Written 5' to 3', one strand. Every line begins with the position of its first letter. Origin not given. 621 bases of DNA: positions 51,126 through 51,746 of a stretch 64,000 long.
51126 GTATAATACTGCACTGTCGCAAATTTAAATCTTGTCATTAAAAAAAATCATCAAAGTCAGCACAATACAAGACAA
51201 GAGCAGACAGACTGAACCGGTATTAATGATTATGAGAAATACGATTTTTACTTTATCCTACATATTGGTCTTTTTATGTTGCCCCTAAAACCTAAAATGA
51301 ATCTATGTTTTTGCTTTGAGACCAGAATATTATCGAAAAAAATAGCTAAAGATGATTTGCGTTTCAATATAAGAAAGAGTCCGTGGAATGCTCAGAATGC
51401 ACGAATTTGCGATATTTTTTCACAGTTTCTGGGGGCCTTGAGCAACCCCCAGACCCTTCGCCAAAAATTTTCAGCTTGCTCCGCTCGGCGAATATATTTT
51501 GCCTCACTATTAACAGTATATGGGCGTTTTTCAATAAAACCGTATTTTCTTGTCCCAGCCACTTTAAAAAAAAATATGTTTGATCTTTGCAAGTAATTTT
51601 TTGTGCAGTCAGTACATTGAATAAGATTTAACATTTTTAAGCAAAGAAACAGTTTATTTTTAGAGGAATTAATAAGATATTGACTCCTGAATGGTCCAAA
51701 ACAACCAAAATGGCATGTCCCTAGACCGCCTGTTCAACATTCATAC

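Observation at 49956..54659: Nested insertion: a 4.7-kb long-TIR palindromic element with a 5-bp TSD (ACAAC) inserted into a SINE copy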

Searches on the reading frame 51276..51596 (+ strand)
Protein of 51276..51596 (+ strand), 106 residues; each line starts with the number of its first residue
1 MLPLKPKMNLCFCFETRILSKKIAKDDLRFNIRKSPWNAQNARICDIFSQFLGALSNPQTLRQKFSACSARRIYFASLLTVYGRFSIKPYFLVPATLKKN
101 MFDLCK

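Call 15: find_encoding_contigs(protein=window:51276-51596:+, flank=6000, max_places=6)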
Protein window:51276-51596:+ (106 aa): no gene with exactly this product is on record in the collection.
